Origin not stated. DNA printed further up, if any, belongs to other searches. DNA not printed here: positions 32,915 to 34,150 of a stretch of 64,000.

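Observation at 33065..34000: Uncharacterised 311-aa protein with GYPECC and WHPC-x3-DC motifs leading the ssnA operon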

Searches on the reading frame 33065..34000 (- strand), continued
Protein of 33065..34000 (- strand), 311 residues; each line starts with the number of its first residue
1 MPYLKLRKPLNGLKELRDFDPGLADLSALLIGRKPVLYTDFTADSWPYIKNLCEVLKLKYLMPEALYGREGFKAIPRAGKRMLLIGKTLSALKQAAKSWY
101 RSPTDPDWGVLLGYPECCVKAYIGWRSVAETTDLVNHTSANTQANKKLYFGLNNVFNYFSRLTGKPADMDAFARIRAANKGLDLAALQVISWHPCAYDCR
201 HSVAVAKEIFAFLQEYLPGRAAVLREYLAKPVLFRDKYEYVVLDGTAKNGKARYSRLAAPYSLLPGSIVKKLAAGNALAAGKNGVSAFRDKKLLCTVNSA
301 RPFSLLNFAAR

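Call 24: fold_search(model_id=the predicted structure, library=pdb)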
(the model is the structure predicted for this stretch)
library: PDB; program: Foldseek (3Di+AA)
matches with E <= 10: 327; with E <= 0.001: 0
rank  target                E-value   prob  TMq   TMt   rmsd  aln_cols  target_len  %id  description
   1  2guk_B                2.5e-02  1.00  0.25  0.61   4.2       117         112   14  Crystal Structure of the Conserved Protein of Unknown Function from Porphyromonas gingivalis (released 2006-05-30)
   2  2guk_A                5.9e-02  1.00  0.24  0.62   3.0       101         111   15  Crystal Structure of the Conserved Protein of Unknown Function from Porphyromonas gingivalis (released 2006-05-30)
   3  8ufg_G                3.2e-01  0.03  0.09  0.09  24.1       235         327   11  Acinetobacter baylyi LptB2FG bound to Acinetobacter baylyi lipopolysaccharide (released 2024-01-03)
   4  4r29_B                4.8e-01  0.80  0.25  0.37   3.6       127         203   10  Crystal structure of bacterial cysteine methyltransferase effector NleE (released 2014-12-03)
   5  4r29_C                5.1e-01  0.69  0.25  0.37   4.1       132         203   11  Crystal structure of bacterial cysteine methyltransferase effector NleE (released 2014-12-03)
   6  3fd2_A                9.0e-01  0.02  0.11  0.11  20.1       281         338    8  Crystal structure of mMsoI/DNA complex with calcium (released 2009-06-30)
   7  4r29_A                1.1e+00  0.44  0.24  0.36   3.9       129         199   12  Crystal structure of bacterial cysteine methyltransferase effector NleE (released 2014-12-03)
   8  3opp                  1.1e+00  0.01  0.09  0.10  18.1       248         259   12  ESBL R164S mutant of SHV-1 beta-lactamase complexed with SA2-13 (released 2011-07-13)
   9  5v6a_A                1.2e+00  0.01  0.10  0.09  17.1       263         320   12  Crystal structure of the Middle East respiratory syndrome coronavirus papain-like protease bound to ubiquitin variant  (released 2017-05-10)
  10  6h2v_C                1.3e+00  0.47  0.13  0.20   3.7        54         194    9  Crystal structure of human METTL5-TRMT112 complex, the 18S rRNA m6A1832 methyltransferase at 2.5A resolution (released 2019-07-31)
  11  6h2u_A                1.3e+00  0.44  0.13  0.20   4.4        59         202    8  Crystal structure of human METTL5-TRMT112 complex, the 18S rRNA m6A1832 methyltransferase at 1.6A resolution (released 2019-07-31)
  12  6qdv_f                1.4e+00  0.05  0.08  0.27   9.2        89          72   16  Human post-catalytic P complex spliceosome (released 2019-02-20)
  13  4as1_A                1.4e+00  0.03  0.12  0.06  18.2       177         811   14  Ternary complex of E. coli leucyl-tRNA synthetase, tRNA(leu) and the benzoxaborole AN2679 in the editing conformation (released 2012-06-13)
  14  3qij_B                1.4e+00  0.01  0.09  0.09  19.6       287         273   10  Primitive-monoclinic crystal structure of the FERM domain of protein 4.1R (released 2011-02-09)
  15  9ohl_C                1.5e+00  0.25  0.11  0.16   9.5        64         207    6  TRMT112-METTL5 bound to SAM and FWG-33B (released 2025-06-11)
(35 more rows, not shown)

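Call 25: search_protein_families(library=pfam, proteins=[P0100, P0137, P0177, P0168, P0077, P0082, P0085, P0116, P0124], max_evalue=0.01)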
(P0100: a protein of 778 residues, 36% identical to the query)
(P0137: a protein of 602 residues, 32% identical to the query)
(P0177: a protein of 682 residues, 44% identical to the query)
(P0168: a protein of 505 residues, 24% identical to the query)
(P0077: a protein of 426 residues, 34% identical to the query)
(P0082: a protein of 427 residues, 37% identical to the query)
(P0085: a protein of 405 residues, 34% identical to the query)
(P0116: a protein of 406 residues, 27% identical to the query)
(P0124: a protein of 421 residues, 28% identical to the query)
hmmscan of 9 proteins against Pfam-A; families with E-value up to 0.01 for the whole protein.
P0100 (778 aa): 8 families
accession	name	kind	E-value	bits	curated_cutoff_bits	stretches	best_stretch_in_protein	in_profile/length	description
PF13371.12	TPR_9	-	3.2e-06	27.5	35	1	234-297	9-72/73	Tetratricopeptide repeat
PF13432.12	TPR_16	-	2.5e-05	25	32.7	1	202-254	11-65/65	Tetratricopeptide repeat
PF13428.12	TPR_14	-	8.8e-05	23.3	23.5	0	228-262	9-43/44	Tetratricopeptide repeat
PF13414.12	TPR_11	-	0.00011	22.3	26.8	1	232-263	6-37/42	TPR repeat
PF07719.23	TPR_2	-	0.00056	20.3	27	1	220-253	1-34/34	Tetratricopeptide repeat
PF14559.12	TPR_19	-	0.0018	19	25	1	234-290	5-62/68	Tetratricopeptide repeat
PF00515.34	TPR_1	-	0.0026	18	27.8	1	220-253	1-34/34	Tetratricopeptide repeat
PF13431.12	TPR_17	-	0.0068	17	24.4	0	244-270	3-29/34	Tetratricopeptide repeat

P0137 (602 aa): 5 families
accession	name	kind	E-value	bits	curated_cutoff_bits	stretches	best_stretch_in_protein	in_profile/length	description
PF04055.27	Radical_SAM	-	4.1e-30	105.6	29.5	1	11-171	4-166/166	Radical SAM superfamily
PF04467.17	DUF483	-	1.3e-05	25.7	25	1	398-439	30-71/122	Protein of unknown function (DUF483)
PF13353.11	Fer4_12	-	0.00078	20.2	22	1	10-94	11-96/137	4Fe-4S single cluster domain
PF02811.25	PHP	-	0.0015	19.3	26.4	1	68-110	17-59/164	PHP domain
PF19238.5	Radical_SAM_2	-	0.0073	16.4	26.7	0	98-159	69-127/151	Radical SAM-like domain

P0177 (682 aa): 1 family
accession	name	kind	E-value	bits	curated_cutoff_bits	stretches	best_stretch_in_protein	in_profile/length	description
PF04055.27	Radical_SAM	-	1.3e-05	25.8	29.5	1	28-153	6-137/166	Radical SAM superfamily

P0168 (505 aa): 1 family
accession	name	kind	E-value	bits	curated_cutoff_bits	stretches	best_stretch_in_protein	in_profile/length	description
PF04467.17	DUF483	-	1e-05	26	25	1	299-396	35-99/122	Protein of unknown function (DUF483)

P0077 (426 aa): 5 families
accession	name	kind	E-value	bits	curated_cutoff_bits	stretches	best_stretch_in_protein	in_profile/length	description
PF13432.12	TPR_16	-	3.8e-05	24.5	32.7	0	46-96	3-53/65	Tetratricopeptide repeat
PF04467.17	DUF483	-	0.00022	21.6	25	1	217-240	36-59/122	Protein of unknown function (DUF483)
PF07719.23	TPR_2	-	0.00041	20.7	27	0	7-34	2-29/34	Tetratricopeptide repeat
PF00515.34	TPR_1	-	0.002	18.3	27.8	0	7-34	2-29/34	Tetratricopeptide repeat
PF14559.12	TPR_19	-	0.0058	17.4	25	0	52-98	3-49/68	Tetratricopeptide repeat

P0082 (427 aa): 14 families
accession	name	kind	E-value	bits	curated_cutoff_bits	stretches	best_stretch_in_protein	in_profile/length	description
PF13432.12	TPR_16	-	2.9e-17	63.2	32.7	3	44-103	4-63/65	Tetratricopeptide repeat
PF14559.12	TPR_19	-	1.1e-09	38.9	25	3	55-107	9-61/68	Tetratricopeptide repeat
PF13428.12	TPR_14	-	1.5e-07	31.8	23.5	2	72-114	2-44/44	Tetratricopeptide repeat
PF00515.34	TPR_1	-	1.8e-07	31.1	27.8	0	9-31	7-29/34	Tetratricopeptide repeat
PF07719.23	TPR_2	-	2.3e-07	30.9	27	0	73-104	3-34/34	Tetratricopeptide repeat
PF12895.13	ANAPC3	-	4.5e-07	30.5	27.2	1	6-60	26-79/82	Anaphase-promoting complex, cyclosome, subunit 3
PF13181.12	TPR_8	-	0.00027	21.3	25.7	0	72-103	2-33/34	Tetratricopeptide repeat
PF14561.12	TPR_20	-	0.00034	21.3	25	0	62-114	13-67/90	Tetratricopeptide repeat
PF13371.12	TPR_9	-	0.00062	20.2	35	0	48-113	6-70/73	Tetratricopeptide repeat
PF13424.12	TPR_12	-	0.0017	18.9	30.1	0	20-67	27-75/77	Tetratricopeptide repeat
PF13414.12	TPR_11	-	0.0027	17.8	26.8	0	45-85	2-42/42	TPR repeat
PF13174.12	TPR_6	-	0.0044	18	26.3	0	73-103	2-32/33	Tetratricopeptide repeat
PF12569.14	NatA_aux_su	-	0.0065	15.9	33.3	0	16-109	17-111/515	N-terminal acetyltransferase A, auxiliary subunit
PF13431.12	TPR_17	-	0.0074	16.9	24.4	0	62-90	4-32/34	Tetratricopeptide repeat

P0085 (405 aa): 7 families
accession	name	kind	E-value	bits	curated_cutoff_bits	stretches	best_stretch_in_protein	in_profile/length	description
PF13432.12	TPR_16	-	5.1e-06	27.3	32.7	1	14-73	1-62/65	Tetratricopeptide repeat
PF04467.17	DUF483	-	5.9e-06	26.7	25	1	200-300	36-98/122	Protein of unknown function (DUF483)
PF07719.23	TPR_2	-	1.5e-05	25.2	27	0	14-38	5-29/34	Tetratricopeptide repeat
PF00515.34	TPR_1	-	0.00066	19.8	27.8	0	17-38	8-29/34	Tetratricopeptide repeat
PF12895.13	ANAPC3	-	0.0012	19.5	27.2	1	18-68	31-81/82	Anaphase-promoting complex, cyclosome, subunit 3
PF13176.12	TPR_7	-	0.0021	18.5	27.9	0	45-68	1-24/36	Tetratricopeptide repeat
PF13428.12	TPR_14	-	0.0055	17.7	23.5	0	44-73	2-32/44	Tetratricopeptide repeat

P0116 (406 aa): 1 family
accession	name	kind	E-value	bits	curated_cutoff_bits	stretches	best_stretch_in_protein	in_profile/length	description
PF04467.17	DUF483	-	1.2e-07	32.2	25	1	173-309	18-112/122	Protein of unknown function (DUF483)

P0124 (421 aa): 1 family
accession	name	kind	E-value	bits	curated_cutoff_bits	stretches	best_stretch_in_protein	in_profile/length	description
PF04467.17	DUF483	-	1.1e-05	25.8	25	1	210-332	36-119/122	Protein of unknown function (DUF483)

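Call 26: search_solved_structures(query=A1, max_evalue=10, show_alignments=2)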
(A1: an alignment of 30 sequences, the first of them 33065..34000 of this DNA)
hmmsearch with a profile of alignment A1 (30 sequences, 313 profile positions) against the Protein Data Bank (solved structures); distinct sequences matched with E-value up to 10: 7.
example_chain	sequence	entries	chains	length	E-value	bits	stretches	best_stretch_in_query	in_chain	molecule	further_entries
5it7_GG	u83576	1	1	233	0.43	12.7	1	206-231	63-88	KLLA0E00573p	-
6uz7_AG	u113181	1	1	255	0.48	12.5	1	206-231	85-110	KLLA0E00573p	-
1rjt_A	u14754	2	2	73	0.54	12.3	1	33-88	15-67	Small inducible cytokine B11 | C-X-C motif chemokine 11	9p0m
8c1u_A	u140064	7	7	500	1.9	10.6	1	206-298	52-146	Cryptochrome-1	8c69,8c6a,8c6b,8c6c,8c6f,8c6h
7azt_A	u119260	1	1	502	1.9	10.6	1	206-298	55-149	RE11660p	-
7ayv_A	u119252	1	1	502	1.9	10.6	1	206-298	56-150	RE11660p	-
7mcd_A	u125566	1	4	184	5.2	9.1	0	34-108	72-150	AI-designed TIM-barrel F15C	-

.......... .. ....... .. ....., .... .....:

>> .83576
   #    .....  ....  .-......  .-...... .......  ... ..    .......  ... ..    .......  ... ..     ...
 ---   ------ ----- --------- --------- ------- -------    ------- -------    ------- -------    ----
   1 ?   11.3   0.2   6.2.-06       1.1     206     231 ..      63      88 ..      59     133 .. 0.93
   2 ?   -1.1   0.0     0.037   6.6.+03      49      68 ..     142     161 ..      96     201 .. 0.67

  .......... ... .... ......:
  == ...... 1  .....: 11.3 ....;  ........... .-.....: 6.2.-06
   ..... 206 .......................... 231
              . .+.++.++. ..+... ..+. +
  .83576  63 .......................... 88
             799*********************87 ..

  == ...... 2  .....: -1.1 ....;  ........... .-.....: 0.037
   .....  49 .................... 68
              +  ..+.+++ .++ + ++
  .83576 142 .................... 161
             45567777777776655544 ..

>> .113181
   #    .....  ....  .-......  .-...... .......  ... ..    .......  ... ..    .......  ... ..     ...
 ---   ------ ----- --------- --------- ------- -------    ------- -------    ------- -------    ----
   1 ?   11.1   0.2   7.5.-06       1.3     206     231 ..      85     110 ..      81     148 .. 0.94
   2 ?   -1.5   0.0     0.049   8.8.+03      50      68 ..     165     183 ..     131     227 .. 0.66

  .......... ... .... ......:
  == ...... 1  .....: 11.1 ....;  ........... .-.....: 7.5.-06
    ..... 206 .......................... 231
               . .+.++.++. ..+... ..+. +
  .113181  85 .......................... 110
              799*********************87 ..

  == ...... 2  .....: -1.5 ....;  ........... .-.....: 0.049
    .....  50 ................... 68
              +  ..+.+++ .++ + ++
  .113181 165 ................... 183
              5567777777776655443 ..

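Call 30: find_related_loci(query=A1, collection=genome_contigs, flank=10000)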
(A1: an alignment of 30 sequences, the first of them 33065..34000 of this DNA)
Query A1 (311 aa) in genome_contigs; peptide patterns used: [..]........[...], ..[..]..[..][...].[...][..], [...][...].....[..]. (x = any residue, [..] = any of these).
502 stretches matched a pattern; 90 encode a relative of the query (tblastn E <= 1e-3); the best 80 are kept; 78 distinct loci.
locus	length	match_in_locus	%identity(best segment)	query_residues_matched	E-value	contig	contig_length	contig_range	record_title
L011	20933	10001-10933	76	1-311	2e-166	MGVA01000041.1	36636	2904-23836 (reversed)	MAG: Elusimicrobia bacterium RIFOXYA12_FULL_51_18 rifixya3_full_scaffold_458, whole genome shotgun sequence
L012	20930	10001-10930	69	1-310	1e-144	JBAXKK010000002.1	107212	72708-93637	MAG: Elusimicrobiota bacterium isolate ELA399 MAG399_2, whole genome shotgun sequence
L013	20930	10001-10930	68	1-310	1e-142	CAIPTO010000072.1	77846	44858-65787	MAG: uncultured Elusimicrobia bacterium isolate AM-2014-D8_bin-1076 genome assembly, contig: bin-1076:072/147, whole gen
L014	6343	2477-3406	69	1-310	4e-142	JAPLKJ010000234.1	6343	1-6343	MAG: Elusimicrobia bacterium isolate LacPavin_0920_WC70_MAG_61_9 LacPavin_0920_WC70_scaffold_938757, whole genome shotgu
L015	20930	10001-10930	68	1-310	3e-139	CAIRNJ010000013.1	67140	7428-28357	MAG: uncultured Elusimicrobia bacterium isolate MJ_bin-1308 genome assembly, contig: bin-1308:013/112, whole genome shot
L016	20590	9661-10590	69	1-310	2e-135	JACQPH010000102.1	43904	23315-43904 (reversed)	MAG: Elusimicrobia bacterium isolate NC_groundwater_1302_Ag_S-0.2um_62_53 S_p2_S4_coassembly_k141_2384552, whole genome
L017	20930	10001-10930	59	1-311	3e-112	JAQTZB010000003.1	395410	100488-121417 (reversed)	MAG: Elusimicrobiales bacterium isolate STC_50 NODE_27_length_395410_cov_7.656218_Sandtown_C, whole genome shotgun seque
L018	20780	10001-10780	65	13-272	2e-110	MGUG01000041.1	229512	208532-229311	MAG: Elusimicrobia bacterium GWC2_64_44 gwc2_scaffold_399, whole genome shotgun sequence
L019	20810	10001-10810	51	5-268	1e-85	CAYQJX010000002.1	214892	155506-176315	MAG TPA_asm: uncultured Elusimicrobiaceae bacterium isolate binchicken_co266_98 genome assembly, contig: NODE_121_length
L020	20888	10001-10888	48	5-311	7e-86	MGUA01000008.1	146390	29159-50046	MAG: Elusimicrobia bacterium GWB2_63_22 gwb2_scaffold_17, whole genome shotgun sequence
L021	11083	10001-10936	42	3-309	9e-69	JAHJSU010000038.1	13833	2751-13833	MAG: Elusimicrobia bacterium isolate OS_PC_MetaG.mb.28 OS_PC_MetaG.mb.28_k141_64447, whole genome shotgun sequence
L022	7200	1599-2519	43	6-308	1e-65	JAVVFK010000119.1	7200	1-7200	MAG: Elusimicrobiales bacterium isolate TamC13-45 NODE_119_length_7200_cov_2.851186, whole genome shotgun sequence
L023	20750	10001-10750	47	4-250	3e-64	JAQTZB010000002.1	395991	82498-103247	MAG: Elusimicrobiales bacterium isolate STC_50 NODE_26_length_395991_cov_6.381505_Sandtown_C, whole genome shotgun seque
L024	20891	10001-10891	42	3-294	2e-63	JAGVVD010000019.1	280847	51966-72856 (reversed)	MAG: Elusimicrobia bacterium isolate WAS_Bin_5 WAS_Bin_5_scaffold_32, whole genome shotgun sequence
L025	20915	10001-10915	39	4-311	4e-62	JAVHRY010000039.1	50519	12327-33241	MAG: Elusimicrobiales bacterium isolate WB02no17_58_19 NODE_207_length_50519_cov_11.286799, whole genome shotgun sequenc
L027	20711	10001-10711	44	4-243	1e-53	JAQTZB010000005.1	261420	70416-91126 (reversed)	MAG: Elusimicrobiales bacterium isolate STC_50 NODE_79_length_261420_cov_7.361965_Sandtown_C, whole genome shotgun seque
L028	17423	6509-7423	37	15-305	7e-48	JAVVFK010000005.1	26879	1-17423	MAG: Elusimicrobiales bacterium isolate TamC13-45 NODE_5_length_26879_cov_3.216551, whole genome shotgun sequence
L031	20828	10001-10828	34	25-309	8e-40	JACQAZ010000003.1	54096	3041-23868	MAG: Elusimicrobia bacterium isolate NC_groundwater_929_Pr1_S-0.2um_66_27 Montesol18-Sp2_coassembly_scaffold_85998, whol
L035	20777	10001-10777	34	25-284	1e-38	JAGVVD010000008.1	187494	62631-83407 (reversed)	MAG: Elusimicrobia bacterium isolate WAS_Bin_5 WAS_Bin_5_scaffold_6, whole genome shotgun sequence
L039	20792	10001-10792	33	21-287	2e-35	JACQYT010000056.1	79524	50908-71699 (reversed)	MAG: Elusimicrobia bacterium isolate NC_groundwater_1548_Pr4_S-0.65um_54_32 SR1-18-Sp65_coassembly_scaffold_95529, whole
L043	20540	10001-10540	38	107-285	5e-33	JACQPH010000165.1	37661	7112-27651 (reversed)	MAG: Elusimicrobia bacterium isolate NC_groundwater_1302_Ag_S-0.2um_62_53 S_p2_S4_coassembly_k141_4057705, whole genome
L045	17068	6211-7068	33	25-311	1e-28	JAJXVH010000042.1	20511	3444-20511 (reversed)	MAG: bacterium isolate BP5.bin24 NODE_4277_length_20511_cov_3.371517, whole genome shotgun sequence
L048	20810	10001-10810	27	23-310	1e-22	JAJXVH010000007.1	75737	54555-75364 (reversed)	MAG: bacterium isolate BP5.bin24 NODE_487_length_75737_cov_3.415368, whole genome shotgun sequence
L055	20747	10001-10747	27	20-303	1e-17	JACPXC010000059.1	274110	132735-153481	MAG: Elusimicrobia bacterium isolate NC_groundwater_827_Pr1_B-0.1um_69_30 Montesol18_Bp1_scaffold_1695813, whole genome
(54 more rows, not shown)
